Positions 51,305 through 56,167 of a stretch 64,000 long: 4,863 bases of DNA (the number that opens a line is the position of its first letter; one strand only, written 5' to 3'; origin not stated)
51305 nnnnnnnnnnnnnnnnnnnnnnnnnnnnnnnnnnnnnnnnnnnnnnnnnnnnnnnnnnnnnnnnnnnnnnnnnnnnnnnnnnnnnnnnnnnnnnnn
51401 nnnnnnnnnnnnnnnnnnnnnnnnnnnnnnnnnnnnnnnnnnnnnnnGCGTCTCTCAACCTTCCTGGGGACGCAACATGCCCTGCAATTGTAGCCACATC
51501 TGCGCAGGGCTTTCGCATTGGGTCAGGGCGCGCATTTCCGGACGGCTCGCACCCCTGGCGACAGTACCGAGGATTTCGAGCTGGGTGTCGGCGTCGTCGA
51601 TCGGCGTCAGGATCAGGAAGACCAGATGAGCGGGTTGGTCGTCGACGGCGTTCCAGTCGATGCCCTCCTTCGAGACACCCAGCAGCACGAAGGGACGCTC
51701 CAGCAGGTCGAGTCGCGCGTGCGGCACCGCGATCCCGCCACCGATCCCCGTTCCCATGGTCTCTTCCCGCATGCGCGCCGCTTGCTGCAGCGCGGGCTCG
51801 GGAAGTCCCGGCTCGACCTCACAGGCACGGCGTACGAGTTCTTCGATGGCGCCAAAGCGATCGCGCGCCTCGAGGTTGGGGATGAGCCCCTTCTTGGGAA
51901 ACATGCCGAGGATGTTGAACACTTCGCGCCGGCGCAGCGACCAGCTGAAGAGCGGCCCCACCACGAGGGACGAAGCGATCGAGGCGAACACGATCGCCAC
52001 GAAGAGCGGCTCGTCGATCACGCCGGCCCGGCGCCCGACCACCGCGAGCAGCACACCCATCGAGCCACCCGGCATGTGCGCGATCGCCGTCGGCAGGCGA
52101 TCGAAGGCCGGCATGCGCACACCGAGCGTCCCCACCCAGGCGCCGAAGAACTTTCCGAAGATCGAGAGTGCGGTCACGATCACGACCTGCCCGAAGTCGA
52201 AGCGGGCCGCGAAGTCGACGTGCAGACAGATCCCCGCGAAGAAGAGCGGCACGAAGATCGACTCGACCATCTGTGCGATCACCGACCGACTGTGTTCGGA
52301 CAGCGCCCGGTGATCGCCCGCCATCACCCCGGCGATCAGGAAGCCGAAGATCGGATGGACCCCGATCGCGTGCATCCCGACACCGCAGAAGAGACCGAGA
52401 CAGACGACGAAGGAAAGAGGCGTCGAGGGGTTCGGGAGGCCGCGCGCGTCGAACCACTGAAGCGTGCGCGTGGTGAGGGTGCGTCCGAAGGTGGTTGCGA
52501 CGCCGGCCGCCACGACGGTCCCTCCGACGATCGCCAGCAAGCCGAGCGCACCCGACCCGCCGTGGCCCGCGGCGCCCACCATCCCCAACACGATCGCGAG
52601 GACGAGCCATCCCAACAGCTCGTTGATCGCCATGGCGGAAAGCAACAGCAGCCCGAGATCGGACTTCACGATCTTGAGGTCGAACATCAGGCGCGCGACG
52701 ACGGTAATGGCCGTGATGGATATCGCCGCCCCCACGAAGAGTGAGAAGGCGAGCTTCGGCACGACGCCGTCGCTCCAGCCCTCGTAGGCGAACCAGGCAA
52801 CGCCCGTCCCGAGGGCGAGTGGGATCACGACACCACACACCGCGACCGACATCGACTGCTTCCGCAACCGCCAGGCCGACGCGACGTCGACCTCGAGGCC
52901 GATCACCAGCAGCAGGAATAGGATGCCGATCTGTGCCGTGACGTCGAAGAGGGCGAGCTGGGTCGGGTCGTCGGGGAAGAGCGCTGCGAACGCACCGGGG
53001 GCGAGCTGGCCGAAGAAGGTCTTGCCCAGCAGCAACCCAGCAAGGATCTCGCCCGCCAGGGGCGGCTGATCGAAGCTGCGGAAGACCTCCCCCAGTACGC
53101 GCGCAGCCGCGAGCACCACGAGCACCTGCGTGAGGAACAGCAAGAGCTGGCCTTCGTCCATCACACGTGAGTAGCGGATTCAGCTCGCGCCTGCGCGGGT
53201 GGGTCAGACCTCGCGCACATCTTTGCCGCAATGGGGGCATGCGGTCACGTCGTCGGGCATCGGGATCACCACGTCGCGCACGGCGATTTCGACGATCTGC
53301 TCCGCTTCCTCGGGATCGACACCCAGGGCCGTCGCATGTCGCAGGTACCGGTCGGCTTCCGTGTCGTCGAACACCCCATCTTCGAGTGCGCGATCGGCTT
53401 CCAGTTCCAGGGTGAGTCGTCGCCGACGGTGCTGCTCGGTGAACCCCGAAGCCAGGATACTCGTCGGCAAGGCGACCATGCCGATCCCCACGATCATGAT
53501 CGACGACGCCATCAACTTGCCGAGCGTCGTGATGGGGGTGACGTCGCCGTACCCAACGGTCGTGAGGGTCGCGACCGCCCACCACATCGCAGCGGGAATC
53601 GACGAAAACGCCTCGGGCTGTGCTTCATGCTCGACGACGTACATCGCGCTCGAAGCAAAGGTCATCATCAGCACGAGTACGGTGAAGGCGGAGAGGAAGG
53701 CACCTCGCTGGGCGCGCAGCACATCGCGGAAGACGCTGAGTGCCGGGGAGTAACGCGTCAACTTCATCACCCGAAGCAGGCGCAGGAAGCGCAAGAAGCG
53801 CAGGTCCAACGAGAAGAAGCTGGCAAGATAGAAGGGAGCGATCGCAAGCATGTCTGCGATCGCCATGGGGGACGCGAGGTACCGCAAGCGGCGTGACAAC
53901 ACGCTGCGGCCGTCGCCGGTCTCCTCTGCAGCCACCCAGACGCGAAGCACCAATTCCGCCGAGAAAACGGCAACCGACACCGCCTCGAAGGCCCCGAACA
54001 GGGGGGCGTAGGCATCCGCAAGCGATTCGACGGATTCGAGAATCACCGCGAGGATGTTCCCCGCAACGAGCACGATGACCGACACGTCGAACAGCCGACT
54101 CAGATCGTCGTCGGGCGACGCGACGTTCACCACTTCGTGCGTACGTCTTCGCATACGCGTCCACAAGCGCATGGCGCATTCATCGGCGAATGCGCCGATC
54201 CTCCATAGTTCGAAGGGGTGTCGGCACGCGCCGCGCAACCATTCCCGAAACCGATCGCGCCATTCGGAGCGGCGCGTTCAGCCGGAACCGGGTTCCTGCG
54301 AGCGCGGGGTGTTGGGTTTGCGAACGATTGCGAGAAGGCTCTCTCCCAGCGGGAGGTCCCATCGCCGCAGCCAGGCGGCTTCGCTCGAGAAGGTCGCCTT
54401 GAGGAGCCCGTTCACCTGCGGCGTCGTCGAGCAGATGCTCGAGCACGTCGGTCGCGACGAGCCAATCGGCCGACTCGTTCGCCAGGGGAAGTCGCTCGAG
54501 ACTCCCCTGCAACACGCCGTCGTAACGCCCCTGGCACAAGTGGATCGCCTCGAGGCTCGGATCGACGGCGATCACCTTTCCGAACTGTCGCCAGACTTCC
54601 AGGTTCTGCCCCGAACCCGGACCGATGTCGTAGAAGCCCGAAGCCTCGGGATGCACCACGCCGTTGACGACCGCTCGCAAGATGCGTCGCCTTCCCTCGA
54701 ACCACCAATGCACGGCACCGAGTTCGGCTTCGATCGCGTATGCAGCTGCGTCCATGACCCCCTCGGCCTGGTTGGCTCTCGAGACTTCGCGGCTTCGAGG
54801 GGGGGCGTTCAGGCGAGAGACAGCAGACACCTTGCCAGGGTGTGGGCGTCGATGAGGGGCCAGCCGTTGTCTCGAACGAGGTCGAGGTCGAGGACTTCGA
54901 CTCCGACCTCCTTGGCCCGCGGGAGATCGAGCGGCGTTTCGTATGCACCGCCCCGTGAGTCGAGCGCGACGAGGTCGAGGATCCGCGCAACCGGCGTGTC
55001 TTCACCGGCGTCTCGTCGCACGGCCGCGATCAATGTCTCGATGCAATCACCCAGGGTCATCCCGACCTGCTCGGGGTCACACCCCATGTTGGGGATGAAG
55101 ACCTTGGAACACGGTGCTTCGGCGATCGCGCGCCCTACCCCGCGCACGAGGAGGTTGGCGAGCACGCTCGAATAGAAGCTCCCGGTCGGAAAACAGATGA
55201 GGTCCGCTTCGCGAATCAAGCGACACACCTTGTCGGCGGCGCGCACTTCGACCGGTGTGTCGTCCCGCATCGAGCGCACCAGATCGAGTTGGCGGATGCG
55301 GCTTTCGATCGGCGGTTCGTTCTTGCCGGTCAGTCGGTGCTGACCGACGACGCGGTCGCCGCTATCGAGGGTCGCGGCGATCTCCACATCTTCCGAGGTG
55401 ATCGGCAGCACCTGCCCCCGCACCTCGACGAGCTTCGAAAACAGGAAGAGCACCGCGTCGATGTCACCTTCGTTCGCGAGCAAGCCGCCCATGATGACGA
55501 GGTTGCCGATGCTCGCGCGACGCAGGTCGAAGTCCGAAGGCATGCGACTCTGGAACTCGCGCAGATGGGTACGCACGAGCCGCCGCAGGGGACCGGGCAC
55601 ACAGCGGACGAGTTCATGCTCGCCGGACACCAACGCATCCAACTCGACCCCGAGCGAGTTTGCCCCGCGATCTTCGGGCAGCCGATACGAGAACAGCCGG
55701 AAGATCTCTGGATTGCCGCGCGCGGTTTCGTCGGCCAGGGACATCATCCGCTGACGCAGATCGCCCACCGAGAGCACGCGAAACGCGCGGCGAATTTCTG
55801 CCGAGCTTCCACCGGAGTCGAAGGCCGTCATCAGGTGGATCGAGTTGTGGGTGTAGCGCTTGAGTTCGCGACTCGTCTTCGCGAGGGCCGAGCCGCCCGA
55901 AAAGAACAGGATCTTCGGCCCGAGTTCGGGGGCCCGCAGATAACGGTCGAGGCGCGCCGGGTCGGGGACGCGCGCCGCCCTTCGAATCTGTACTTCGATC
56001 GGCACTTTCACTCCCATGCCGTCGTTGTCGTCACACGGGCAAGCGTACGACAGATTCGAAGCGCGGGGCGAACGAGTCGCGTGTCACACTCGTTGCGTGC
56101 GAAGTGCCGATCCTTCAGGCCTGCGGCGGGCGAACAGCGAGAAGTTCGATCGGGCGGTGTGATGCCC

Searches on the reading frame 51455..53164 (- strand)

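Call 52: search_protein_families(library=pfam, proteins=[window:51455-53164:-], max_evalue=0.00001)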
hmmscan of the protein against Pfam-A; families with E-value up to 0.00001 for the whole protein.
window:51455-53164:- (569 aa): 2 families
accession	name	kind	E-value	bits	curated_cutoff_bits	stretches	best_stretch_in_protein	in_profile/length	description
PF00999.27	Na_H_Exchanger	-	1e-41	143.5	26.2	1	23-409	9-372/375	Sodium/hydrogen exchanger, transmembrane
PF00359.27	PTS_EIIA_2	-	3e-21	76.4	27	1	423-557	4-138/144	Phosphoenolpyruvate-dependent sugar phosphotransferase system, EIIA 2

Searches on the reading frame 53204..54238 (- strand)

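Call 52: search_protein_families(library=pfam, proteins=[window:53204-54238:-], max_evalue=0.00001)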
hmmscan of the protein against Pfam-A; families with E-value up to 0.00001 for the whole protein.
window:53204-54238:- (344 aa): 2 families
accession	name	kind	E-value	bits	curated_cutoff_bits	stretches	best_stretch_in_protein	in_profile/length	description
PF00520.37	Ion_trans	-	1.4e-33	116.5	25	1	48-273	2-240/241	Ion transport protein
PF07885.22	Ion_trans_2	-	8.4e-16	58.1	22.5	1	189-264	3-75/79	Ion channel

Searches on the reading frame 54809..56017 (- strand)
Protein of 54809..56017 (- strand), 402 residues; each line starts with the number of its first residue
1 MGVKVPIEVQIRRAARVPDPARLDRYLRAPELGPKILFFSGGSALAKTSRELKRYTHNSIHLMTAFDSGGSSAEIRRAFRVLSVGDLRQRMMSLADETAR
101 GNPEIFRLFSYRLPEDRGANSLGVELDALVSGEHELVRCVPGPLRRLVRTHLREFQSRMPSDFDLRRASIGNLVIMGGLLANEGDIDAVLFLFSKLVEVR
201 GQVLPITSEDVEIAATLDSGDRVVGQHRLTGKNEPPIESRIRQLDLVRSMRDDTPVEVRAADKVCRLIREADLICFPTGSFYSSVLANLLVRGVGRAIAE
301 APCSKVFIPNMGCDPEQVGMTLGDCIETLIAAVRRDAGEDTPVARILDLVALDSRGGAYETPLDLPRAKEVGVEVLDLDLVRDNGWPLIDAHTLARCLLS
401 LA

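Call 52: search_protein_families(library=pfam, proteins=[window:54809-56017:-], max_evalue=0.00001)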
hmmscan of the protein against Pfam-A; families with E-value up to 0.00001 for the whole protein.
window:54809-56017:- (402 aa): 1 family
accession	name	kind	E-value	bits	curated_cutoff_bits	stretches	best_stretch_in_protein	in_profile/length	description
PF01933.23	CofD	-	1.8e-40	139.4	30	1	36-355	1-252/290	2-phospho-L-lactate transferase CofD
